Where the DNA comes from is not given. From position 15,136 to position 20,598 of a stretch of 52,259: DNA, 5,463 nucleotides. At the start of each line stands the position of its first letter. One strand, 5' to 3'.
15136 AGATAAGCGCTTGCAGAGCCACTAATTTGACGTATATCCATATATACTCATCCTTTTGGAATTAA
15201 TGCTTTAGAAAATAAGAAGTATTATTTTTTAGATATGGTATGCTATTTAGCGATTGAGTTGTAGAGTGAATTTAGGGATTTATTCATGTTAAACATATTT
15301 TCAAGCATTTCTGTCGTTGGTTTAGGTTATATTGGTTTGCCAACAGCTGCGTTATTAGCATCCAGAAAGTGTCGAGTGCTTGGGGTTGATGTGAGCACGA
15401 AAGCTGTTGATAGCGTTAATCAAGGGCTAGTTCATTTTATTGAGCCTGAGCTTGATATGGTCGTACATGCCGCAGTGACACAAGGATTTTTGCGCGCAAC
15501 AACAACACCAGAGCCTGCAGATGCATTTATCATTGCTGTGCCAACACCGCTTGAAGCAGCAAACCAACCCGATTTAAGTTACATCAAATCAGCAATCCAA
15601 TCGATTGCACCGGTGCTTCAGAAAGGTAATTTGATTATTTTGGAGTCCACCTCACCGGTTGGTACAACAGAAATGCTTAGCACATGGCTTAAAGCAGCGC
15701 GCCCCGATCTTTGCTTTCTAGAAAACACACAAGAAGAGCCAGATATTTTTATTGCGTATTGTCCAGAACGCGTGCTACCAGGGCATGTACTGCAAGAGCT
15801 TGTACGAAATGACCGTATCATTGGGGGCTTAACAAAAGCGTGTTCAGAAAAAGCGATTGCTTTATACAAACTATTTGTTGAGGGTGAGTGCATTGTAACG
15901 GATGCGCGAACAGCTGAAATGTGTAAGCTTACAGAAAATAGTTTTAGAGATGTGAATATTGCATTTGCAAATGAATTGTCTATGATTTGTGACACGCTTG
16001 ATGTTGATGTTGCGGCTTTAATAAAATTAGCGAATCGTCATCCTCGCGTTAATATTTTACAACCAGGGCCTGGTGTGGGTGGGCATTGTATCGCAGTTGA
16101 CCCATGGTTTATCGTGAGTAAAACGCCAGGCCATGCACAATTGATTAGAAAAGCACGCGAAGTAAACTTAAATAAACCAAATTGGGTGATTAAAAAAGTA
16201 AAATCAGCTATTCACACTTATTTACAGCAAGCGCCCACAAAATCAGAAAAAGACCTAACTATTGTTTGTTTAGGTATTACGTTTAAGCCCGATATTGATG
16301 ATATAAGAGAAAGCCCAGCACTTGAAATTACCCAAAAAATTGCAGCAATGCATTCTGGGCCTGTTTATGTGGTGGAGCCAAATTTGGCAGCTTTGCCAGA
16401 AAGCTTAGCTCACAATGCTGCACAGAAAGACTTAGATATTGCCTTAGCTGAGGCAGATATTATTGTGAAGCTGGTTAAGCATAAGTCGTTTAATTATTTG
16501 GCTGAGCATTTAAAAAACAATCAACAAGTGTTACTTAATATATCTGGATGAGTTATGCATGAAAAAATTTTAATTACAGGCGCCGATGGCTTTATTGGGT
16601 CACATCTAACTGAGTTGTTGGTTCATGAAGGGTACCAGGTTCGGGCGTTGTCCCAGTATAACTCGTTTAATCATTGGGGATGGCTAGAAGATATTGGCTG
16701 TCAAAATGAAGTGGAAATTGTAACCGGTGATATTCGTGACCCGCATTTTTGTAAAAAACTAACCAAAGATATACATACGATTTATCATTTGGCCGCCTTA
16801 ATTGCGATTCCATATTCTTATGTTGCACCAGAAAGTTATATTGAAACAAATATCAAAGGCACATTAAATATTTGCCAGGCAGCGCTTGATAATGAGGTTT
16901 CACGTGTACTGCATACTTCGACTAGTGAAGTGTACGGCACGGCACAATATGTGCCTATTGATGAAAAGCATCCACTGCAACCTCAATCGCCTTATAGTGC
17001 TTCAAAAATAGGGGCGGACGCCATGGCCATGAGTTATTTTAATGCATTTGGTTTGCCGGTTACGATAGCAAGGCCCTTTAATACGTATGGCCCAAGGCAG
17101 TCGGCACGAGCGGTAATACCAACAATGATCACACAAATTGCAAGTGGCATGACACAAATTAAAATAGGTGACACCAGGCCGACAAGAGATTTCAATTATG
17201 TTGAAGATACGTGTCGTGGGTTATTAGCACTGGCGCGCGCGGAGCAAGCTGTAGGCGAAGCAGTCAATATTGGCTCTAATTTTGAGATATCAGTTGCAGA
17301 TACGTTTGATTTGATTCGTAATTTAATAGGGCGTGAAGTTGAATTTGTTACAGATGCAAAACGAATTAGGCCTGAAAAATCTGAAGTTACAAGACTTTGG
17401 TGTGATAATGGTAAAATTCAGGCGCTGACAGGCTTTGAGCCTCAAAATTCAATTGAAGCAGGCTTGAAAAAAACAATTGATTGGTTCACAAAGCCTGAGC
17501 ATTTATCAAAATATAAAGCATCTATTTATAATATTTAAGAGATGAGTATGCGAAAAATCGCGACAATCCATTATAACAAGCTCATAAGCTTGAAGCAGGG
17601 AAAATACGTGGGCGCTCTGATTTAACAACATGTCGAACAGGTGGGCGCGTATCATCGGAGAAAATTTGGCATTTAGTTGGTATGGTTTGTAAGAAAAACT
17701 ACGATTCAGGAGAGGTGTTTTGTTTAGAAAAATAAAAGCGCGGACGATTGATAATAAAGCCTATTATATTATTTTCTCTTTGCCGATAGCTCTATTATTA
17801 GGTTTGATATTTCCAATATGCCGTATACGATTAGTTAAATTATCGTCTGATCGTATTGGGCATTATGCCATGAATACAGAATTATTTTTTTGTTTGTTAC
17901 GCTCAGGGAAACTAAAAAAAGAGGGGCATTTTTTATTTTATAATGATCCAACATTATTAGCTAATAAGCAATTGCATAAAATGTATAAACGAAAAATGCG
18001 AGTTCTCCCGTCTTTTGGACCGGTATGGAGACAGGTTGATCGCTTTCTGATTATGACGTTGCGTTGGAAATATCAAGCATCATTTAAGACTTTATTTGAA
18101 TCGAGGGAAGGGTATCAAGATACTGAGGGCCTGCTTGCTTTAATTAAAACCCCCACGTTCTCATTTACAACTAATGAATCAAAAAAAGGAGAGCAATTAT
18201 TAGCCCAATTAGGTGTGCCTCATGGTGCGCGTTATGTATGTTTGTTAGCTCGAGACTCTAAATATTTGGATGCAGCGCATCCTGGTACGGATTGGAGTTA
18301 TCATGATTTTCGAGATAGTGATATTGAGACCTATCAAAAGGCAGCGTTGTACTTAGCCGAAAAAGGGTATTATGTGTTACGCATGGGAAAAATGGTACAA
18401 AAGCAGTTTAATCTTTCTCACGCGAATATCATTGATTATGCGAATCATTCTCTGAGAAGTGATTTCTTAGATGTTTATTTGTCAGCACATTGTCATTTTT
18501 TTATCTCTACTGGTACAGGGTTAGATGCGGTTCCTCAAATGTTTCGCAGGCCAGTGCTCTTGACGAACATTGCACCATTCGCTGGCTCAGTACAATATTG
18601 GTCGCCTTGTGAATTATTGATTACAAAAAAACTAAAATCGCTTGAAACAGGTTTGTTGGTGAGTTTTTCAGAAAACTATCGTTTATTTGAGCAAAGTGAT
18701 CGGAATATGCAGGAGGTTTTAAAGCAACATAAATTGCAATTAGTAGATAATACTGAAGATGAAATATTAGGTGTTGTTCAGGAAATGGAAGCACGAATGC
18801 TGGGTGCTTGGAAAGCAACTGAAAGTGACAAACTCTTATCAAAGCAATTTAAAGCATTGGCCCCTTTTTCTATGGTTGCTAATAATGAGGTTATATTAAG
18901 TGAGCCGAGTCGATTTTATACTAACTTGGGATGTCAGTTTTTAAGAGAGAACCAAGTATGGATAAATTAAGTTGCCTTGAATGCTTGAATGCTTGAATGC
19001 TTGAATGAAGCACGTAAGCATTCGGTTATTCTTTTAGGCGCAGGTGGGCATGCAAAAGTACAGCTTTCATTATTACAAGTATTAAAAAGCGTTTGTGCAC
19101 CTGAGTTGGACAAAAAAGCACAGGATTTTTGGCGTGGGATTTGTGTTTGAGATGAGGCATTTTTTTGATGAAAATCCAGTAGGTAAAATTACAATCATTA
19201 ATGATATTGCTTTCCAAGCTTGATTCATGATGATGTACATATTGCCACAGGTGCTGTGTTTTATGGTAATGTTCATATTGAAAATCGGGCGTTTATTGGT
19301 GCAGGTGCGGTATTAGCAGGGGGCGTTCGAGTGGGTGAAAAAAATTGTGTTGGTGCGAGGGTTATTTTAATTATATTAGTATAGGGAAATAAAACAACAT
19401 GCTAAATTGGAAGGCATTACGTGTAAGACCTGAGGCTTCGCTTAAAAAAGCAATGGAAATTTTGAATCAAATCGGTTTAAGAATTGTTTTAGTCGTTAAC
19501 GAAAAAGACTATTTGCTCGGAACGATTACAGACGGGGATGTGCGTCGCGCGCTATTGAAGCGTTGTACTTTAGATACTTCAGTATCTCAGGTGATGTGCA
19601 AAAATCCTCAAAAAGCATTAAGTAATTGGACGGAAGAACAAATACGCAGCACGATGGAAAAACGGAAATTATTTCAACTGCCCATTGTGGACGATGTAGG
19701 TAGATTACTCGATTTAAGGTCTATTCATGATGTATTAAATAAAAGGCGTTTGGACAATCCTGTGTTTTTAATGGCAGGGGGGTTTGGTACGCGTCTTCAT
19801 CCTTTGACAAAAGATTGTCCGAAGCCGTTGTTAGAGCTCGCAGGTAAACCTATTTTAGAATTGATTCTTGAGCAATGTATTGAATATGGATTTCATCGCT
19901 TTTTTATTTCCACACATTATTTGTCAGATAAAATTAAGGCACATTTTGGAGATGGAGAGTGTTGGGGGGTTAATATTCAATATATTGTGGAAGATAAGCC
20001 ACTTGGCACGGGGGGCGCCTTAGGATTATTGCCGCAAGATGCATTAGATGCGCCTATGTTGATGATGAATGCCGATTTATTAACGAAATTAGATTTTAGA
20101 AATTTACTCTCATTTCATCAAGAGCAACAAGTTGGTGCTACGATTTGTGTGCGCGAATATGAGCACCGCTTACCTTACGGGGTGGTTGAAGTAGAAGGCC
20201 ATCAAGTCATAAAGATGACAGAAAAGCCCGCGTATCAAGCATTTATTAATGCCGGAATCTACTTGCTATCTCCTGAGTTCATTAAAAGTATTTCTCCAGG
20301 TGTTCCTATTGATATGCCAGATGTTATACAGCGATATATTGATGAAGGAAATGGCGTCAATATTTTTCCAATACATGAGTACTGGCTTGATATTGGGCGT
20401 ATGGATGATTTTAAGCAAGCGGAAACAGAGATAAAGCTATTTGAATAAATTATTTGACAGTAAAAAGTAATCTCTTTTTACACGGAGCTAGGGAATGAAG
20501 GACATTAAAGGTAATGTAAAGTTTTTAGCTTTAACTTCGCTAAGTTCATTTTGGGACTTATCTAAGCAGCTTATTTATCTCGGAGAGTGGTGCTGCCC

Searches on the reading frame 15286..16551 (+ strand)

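Call 6: search_protein_families(library=pfam, proteins=[window:15286-16551:+], max_evalue=0.00001)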
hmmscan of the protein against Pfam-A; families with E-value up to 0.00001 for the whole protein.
window:15286-16551:+ (421 aa): 3 families
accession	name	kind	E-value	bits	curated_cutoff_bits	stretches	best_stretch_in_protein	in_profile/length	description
PF03721.20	UDPG_MGDP_dh_N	-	1.9e-51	174.7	27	1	7-190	2-183/187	UDP-glucose/GDP-mannose dehydrogenase family, NAD binding domain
PF00984.24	UDPG_MGDP_dh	-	2.7e-27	95.1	25.4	1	208-294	1-92/94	UDP-glucose/GDP-mannose dehydrogenase family, central domain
PF03720.21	UDPG_MGDP_dh_C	-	4.3e-14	53.2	30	1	328-409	2-85/103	UDP-glucose/GDP-mannose dehydrogenase family, UDP binding domain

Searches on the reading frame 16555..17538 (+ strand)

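Call 6: search_protein_families(library=pfam, proteins=[window:16555-17538:+], max_evalue=0.00001)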
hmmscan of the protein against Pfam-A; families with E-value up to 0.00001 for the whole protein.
window:16555-17538:+ (327 aa): 9 families
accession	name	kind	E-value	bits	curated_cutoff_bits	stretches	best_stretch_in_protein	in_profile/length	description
PF16363.11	GDP_Man_Dehyd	-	7.1e-73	246.4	27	1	6-307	1-332/332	GDP-mannose 4,6 dehydratase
PF01370.27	Epimerase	-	5.6e-60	203.2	20.9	1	5-240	1-240/240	NAD dependent epimerase/dehydratase family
PF01073.25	3Beta_HSD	-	1.8e-23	83.4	22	1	6-219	1-221/280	3-beta hydroxysteroid dehydrogenase/isomerase family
PF02719.21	Polysacc_synt_2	-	2.1e-17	63.7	20.2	1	5-235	1-224/293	Polysaccharide biosynthesis protein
PF07993.18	NAD_binding_4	-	2.5e-14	53.5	20.1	1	7-187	1-217/258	Male sterility protein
PF04321.23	RmlD_sub_bind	-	9.8e-12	45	27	1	4-155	2-133/287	RmlD substrate binding domain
PF00106.31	adh_short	-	3e-09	37.1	26.6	1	4-160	2-162/195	short chain dehydrogenase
PF13460.12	NAD_binding_10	-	2.5e-07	31.2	27.2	1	9-175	1-144/184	NAD(P)H-binding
PF05368.20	NmrA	-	2.3e-06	27.8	27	1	2-123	2-107/298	NmrA-like family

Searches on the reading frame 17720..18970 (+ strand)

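Call 6: search_protein_families(library=pfam, proteins=[window:17720-18970:+], max_evalue=0.00001)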
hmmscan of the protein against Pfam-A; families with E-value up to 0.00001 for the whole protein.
window:17720-18970:+ (416 aa): 0 families

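Call 47: search_protein_families(library=ncbifam, proteins=[window:17720-18970:+], max_evalue=1e-8)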
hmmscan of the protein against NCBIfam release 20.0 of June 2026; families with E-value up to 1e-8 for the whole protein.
window:17720-18970:+ (416 aa): 1 family
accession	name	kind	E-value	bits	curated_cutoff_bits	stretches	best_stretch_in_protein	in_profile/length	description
TIGR04372.1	glycosyl_04372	domain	3.8e-66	222.5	45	1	170-380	1-206/207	TIGR04372 family glycosyltransferase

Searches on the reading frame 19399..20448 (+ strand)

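Call 6: search_protein_families(library=pfam, proteins=[window:19399-20448:+], max_evalue=0.00001)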
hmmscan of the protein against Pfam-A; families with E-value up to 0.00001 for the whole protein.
window:19399-20448:+ (349 aa): 3 families
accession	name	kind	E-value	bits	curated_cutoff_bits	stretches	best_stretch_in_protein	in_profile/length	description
PF00483.29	NTP_transferase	-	3.2e-43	148.5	21.2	1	124-345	4-242/245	Nucleotidyl transferase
PF00571.33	CBS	-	1.1e-12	48.5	24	1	8-53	11-56/57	CBS domain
PF12804.13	NTP_transf_3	-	5.4e-07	30.4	27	1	124-256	3-127/160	MobA-like NTP transferase domain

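Call 47: search_protein_families(library=ncbifam, proteins=[window:19399-20448:+], max_evalue=1e-8)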
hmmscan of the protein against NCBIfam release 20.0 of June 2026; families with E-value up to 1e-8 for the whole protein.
window:19399-20448:+ (349 aa): 23 families
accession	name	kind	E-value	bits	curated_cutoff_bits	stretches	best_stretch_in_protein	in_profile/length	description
TIGR03992.1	Arch_glmU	subfamily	5.9e-41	140.6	292.1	1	123-338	4-220/393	bifunctional sugar-1-phosphate nucleotidylyltransferase/acetyltransferase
NF052502.1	man1P_GTase_Rv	exception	2.7e-40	138.3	440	1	124-343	5-228/352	mannose-1-phosphate guanylyltransferase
NF045761.1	NAMPUrTaseMurU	equivalog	9.8e-32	110.6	250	1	124-342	5-224/226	N-acetylmuramate alpha-1-phosphate uridylyltransferase MurU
TIGR01208.1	rmlA_long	equivalog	1.3e-30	106.5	320.25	1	124-344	4-233/353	glucose-1-phosphate thymidylyltransferase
NF041313.1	UDPGP_AglF_Halo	equivalog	5.7e-27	94.7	400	1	124-344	5-233/234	UTP--glucose-1-phosphate uridylyltransferase AglF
NF049965.1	GlMnHpPGnyltfHddC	equivalog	1.5e-25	90.2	300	1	124-340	5-216/221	D-glycero-D-manno-heptose 1-phosphate guanosyltransferase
TIGR02623.1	G1P_cyt_trans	equivalog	1.2e-20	74.1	300.25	1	178-333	82-233/255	glucose-1-phosphate cytidylyltransferase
TIGR02091.1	glgC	equivalog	4.4e-20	72.1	424.9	1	123-190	4-70/364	glucose-1-phosphate adenylyltransferase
TIGR01207.1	rmlA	equivalog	8.5e-20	71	360.65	1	124-346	4-237/286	glucose-1-phosphate thymidylyltransferase RfbA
NF003670.0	PRK05293.1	equivalog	5.1e-18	65.1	470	0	123-193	8-79/382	glucose-1-phosphate adenylyltransferase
NF041173.1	Sug_nt_acttase_Thmprot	equivalog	5.4e-17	61.8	600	1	122-337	3-219/405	bifunctional sugar-1-phosphate nucleotidylyltransferase/acetyltransferase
NF001947.0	PRK00725.1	subfamily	4.2e-15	55.4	470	0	120-186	17-84/426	glucose-1-phosphate adenylyltransferase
TIGR00393.1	kpsF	subfamily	9.8e-14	51.6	203.7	1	8-104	168-264/268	KpsF/GutQ family sugar-phosphate isomerase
NF012024.0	PRK15480.1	equivalog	2.2e-13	50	588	1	124-338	8-233/292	glucose-1-phosphate thymidylyltransferase RfbA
NF002772.0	PRK02862.1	equivalog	2.3e-13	49.7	537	0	124-183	8-68/429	glucose-1-phosphate adenylyltransferase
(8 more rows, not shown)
